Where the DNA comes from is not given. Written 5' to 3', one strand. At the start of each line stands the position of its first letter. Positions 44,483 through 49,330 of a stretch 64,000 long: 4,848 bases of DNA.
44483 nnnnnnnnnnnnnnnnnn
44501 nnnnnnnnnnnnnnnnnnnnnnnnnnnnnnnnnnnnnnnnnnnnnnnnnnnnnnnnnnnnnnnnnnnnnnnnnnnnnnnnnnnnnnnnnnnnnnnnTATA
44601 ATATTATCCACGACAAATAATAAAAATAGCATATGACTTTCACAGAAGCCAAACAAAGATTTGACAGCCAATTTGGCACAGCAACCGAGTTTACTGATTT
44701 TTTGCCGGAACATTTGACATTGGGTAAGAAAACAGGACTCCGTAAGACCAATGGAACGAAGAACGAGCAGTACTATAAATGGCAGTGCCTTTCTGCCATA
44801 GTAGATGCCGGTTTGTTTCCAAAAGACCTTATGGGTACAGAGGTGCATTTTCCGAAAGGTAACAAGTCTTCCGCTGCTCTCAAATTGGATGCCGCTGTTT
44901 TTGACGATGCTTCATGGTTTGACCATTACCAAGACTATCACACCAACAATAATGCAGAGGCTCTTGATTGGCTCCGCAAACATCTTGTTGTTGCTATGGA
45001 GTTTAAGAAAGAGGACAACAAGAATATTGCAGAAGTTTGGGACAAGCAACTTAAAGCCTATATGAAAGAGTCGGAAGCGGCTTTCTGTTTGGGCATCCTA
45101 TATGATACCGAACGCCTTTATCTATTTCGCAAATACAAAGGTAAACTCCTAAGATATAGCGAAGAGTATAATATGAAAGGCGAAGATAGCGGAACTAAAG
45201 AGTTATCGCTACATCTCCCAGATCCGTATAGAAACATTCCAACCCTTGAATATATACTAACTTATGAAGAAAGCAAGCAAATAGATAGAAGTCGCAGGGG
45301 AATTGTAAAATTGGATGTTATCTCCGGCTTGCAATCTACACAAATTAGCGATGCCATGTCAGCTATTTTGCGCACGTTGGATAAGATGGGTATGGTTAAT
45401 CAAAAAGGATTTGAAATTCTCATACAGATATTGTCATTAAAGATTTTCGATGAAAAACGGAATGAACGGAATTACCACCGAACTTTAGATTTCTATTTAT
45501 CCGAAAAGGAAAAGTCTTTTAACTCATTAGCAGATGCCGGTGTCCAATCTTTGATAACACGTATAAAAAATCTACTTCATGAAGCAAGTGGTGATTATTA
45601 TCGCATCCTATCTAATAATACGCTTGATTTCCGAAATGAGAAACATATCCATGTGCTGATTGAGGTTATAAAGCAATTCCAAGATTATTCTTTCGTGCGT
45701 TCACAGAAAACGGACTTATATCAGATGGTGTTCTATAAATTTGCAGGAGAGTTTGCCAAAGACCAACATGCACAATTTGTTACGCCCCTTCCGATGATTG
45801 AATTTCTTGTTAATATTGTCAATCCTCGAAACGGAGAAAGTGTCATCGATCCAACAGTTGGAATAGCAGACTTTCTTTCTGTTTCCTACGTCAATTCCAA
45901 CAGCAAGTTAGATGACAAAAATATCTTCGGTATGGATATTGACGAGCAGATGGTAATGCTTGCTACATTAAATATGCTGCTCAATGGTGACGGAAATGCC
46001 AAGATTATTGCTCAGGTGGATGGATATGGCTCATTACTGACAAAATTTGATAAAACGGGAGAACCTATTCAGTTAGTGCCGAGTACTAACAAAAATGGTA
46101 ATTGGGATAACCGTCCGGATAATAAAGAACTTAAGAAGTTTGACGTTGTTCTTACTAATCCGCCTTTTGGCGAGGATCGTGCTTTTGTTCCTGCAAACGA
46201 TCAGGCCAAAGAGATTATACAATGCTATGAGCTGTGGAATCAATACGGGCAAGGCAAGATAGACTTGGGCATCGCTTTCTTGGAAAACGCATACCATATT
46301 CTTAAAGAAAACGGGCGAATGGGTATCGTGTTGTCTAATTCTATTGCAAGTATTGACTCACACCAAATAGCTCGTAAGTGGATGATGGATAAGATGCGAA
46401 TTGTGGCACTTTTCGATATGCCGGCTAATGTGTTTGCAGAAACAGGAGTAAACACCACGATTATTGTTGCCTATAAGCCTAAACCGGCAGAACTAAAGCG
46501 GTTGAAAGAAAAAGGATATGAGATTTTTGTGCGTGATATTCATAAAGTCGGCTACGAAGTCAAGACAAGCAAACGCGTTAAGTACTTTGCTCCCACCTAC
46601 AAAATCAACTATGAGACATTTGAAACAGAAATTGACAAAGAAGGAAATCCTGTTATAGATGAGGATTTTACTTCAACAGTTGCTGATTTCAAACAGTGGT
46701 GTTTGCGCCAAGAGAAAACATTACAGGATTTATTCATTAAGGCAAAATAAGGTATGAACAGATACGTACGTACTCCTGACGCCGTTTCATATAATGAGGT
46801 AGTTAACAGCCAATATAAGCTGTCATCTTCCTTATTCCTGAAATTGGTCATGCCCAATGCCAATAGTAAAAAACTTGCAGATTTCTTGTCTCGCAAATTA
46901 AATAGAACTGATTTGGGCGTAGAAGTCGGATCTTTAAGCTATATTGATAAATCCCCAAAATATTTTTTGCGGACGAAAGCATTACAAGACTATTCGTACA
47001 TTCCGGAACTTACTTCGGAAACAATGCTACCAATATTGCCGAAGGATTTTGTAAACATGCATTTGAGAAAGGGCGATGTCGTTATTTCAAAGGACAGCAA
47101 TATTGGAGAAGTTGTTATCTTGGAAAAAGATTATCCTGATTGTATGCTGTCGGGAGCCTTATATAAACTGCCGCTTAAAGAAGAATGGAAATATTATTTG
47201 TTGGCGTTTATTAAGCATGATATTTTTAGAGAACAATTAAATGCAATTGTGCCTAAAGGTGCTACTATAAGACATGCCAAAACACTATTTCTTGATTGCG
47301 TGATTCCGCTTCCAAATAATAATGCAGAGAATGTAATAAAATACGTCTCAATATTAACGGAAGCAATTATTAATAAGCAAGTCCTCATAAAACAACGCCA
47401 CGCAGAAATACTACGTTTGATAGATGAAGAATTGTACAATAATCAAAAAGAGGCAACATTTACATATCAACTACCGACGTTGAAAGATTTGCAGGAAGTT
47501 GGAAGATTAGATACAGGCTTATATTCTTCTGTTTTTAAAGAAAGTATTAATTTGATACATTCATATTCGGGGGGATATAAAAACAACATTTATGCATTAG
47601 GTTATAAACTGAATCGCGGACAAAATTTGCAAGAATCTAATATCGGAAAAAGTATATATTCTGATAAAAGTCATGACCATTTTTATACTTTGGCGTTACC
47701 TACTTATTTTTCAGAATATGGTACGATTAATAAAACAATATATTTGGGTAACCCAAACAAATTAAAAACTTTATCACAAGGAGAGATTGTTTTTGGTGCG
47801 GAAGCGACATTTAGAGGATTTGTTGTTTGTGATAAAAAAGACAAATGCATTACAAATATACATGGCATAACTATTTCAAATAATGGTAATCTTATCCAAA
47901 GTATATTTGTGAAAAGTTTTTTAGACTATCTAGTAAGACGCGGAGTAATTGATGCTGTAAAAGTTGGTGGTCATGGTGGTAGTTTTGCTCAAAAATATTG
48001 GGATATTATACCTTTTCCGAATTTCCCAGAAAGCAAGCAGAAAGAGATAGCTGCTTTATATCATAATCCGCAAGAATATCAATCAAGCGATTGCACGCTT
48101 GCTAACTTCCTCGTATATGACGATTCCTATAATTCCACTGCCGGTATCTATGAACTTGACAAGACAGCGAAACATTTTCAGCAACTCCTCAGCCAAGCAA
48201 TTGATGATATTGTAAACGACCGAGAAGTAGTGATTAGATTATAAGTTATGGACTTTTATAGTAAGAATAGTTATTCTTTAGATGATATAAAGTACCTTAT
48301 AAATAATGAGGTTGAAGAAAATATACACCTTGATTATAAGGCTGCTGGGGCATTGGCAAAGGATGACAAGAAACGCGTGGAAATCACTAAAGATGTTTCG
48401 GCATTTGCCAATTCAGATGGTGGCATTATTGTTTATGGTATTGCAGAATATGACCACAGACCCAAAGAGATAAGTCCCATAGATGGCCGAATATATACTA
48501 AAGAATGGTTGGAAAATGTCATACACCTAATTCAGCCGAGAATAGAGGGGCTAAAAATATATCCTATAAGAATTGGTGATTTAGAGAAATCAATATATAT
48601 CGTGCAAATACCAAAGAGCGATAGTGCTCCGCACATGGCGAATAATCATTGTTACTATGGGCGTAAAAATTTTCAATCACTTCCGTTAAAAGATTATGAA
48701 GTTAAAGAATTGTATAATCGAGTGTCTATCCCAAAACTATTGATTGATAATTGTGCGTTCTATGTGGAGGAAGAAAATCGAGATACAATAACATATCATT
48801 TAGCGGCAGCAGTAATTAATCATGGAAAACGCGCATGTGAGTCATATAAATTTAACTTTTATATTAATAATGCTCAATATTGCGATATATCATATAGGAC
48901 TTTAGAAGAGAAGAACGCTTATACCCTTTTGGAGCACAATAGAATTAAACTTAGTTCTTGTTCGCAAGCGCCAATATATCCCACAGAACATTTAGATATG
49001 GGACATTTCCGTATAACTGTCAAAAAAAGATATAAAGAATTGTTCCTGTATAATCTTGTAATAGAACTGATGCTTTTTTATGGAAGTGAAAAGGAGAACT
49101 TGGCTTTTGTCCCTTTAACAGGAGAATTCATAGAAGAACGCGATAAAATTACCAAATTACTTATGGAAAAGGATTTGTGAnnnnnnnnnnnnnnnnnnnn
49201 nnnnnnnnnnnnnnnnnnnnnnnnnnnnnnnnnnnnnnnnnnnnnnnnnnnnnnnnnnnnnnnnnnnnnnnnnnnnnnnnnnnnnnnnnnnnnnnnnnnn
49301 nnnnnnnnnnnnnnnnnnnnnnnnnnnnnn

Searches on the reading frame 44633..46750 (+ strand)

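Call 3: search_protein_families(library=pfam, proteins=[window:44633-46750:+], max_evalue=0.1)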
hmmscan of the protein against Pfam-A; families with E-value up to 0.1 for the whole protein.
window:44633-46750:+ (705 aa): 5 families
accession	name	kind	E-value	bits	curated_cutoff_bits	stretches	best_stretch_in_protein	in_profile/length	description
PF02384.22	N6_Mtase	-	1.4e-29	103.8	20.4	1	361-638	8-248/311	N-6 DNA Methylase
PF07669.17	Eco57I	-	1.7e-20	74.2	25.3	1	429-601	1-171/171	Eco57I restriction-modification methylase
PF05175.20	MTS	-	0.00091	19.3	23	0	491-517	87-113/170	Methyltransferase small domain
PF06325.19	PrmA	-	0.028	14.4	22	0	401-455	162-211/296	Ribosomal protein L11 methyltransferase (PrmA)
PF01170.24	UPF0020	-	0.05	13.7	22.3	0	499-514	118-133/197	RMKL-like, methyltransferase domain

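Call 4: search_protein_families(library=padloc, proteins=[window:44633-46750:+], max_evalue=0.1)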
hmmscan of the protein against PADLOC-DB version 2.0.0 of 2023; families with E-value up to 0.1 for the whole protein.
window:44633-46750:+ (705 aa): 52 families (the best 25 are shown)
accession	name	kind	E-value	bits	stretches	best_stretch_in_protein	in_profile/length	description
PDLC04134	mad2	-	2.1e-34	117.2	1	89-690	40-488/492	mads_2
PDLC03318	MTase_II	-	1.3e-32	111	2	425-643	420-655/723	Type II methyltransferase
PDLC03021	MTase_I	-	1.6e-29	101.1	2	285-460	68-257/491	Type I methyltransferase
PDLC03026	MTase_I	-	3.9e-28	96.8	1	247-617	15-356/487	Type I methyltransferase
PDLC03218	MTase_II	-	8.4e-23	78.7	2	488-643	359-506/532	Type II methyltransferase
PDLC03034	MTase_I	-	6.1e-21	72.4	2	429-617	399-585/672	Type I methyltransferase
PDLC03030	MTase_I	-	5.6e-20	69.3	1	259-626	211-591/670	Type I methyltransferase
PDLC03018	MTase_I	-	9.7e-20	68.5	2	239-420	174-347/749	Type I methyltransferase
PDLC03031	MTase_I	-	6.2e-16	55.8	2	275-458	70-266/834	Type I methyltransferase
PDLC03022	MTase_I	-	2e-15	54.2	1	337-615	140-406/857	Type I methyltransferase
PDLC03025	MTase_I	-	2.8e-15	54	2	307-473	86-264/569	Type I methyltransferase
PDLC03267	MTase_II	-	2.5e-14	51.1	1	380-618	14-220/539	Type II methyltransferase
PDLC03348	MTase_II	-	3.7e-14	50.2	1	356-635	197-466/727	Type II methyltransferase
PDLC03027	MTase_I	-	7.1e-14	49.3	1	352-617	127-369/810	Type I methyltransferase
PDLC03624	REase_MTase_IIG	-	1.1e-13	48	1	337-613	376-645/1271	Type IIG restriction enzyme-methyltransferase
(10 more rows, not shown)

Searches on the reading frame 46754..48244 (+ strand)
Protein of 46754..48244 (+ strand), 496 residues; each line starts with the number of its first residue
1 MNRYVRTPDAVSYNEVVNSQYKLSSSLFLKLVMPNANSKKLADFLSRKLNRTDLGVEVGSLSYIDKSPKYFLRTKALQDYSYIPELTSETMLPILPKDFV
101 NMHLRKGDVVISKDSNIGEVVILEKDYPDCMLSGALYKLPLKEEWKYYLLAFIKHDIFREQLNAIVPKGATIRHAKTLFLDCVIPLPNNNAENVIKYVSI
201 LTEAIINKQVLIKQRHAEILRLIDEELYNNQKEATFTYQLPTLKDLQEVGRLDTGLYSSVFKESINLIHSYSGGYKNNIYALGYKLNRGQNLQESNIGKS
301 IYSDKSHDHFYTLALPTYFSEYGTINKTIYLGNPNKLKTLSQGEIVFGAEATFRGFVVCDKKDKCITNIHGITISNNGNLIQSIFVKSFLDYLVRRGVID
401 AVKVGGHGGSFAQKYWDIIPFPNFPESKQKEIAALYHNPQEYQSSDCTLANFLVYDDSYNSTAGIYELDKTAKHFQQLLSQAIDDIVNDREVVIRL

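Call 3: search_protein_families(library=pfam, proteins=[window:46754-48244:+], max_evalue=0.1)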
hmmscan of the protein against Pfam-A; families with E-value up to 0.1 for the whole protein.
window:46754-48244:+ (496 aa): 2 families
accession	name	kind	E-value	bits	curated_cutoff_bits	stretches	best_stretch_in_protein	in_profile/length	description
PF01420.25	Methylase_S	-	0.0065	17.1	22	1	101-219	54-166/168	Type I restriction modification DNA specificity domain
PF20323.3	DUF6618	-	0.051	14.3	27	0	363-418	11-63/92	Family of unknown function (DUF6618)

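Call 4: search_protein_families(library=padloc, proteins=[window:46754-48244:+], max_evalue=0.1)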
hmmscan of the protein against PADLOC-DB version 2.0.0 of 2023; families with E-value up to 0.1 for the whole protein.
window:46754-48244:+ (496 aa): 22 families
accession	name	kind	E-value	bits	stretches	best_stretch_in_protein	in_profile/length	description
PDLC03079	Specificity_I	-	1.9e-09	35.2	2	324-434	75-178/470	Type I specificity subunit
PDLC03068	Specificity_I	-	3.9e-09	34.1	2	101-195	64-158/403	Type I specificity subunit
PDLC03100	Specificity_I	-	6.8e-09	33.7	1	12-205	170-363/392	Type I specificity subunit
PDLC04137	mad5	-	1.6e-07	28.8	1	104-220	64-181/392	mads_5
PDLC03072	Specificity_I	-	2.2e-07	28.3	1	70-221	268-420/448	Type I specificity subunit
PDLC03089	Specificity_I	-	2.4e-07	28.2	1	101-187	65-153/446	Type I specificity subunit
PDLC03179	Specificity_I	-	2.5e-07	28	1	70-224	426-581/589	Type I specificity subunit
PDLC03086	Specificity_I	-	2.8e-07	27.9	1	43-197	13-168/458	Type I specificity subunit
PDLC03105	Specificity_I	-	1.5e-06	25.9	1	97-195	294-394/448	Type I specificity subunit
PDLC03078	Specificity_I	-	1.6e-06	25.8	1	64-193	252-383/419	Type I specificity subunit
PDLC03168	Specificity_I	-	2.1e-05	22.2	1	67-194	31-157/459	Type I specificity subunit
PDLC03092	Specificity_I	-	2.5e-05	21.8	1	73-219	240-379/397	Type I specificity subunit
PDLC03098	Specificity_I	-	2.9e-05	21.6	1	85-192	295-396/443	Type I specificity subunit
PDLC03196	Specificity_I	-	2.9e-05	20.4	1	97-192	450-546/792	Type I specificity subunit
PDLC03107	Specificity_I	-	3.3e-05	21.1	1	71-202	227-360/392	Type I specificity subunit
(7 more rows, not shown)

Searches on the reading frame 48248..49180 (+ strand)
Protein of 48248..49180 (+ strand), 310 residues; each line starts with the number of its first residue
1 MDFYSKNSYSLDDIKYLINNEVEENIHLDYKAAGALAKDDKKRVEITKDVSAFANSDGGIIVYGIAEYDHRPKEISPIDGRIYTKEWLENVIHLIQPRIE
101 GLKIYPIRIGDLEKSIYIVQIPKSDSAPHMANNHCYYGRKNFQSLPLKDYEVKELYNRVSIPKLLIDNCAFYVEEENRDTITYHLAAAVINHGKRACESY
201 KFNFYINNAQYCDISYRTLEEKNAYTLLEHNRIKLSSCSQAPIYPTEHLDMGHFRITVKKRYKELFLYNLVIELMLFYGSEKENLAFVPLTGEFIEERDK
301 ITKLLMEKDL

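Call 3: search_protein_families(library=pfam, proteins=[window:48248-49180:+], max_evalue=0.1)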
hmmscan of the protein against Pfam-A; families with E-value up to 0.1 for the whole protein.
window:48248-49180:+ (310 aa): 1 family
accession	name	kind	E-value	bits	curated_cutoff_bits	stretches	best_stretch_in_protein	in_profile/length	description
PF04326.19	SLFN_AlbA_2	-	1.9e-15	57.8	25.3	1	24-144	1-114/118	Schlafen, AlbA_2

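Call 4: search_protein_families(library=padloc, proteins=[window:48248-49180:+], max_evalue=0.1)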
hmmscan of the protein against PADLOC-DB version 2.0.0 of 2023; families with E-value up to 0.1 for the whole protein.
window:48248-49180:+ (310 aa): 0 families
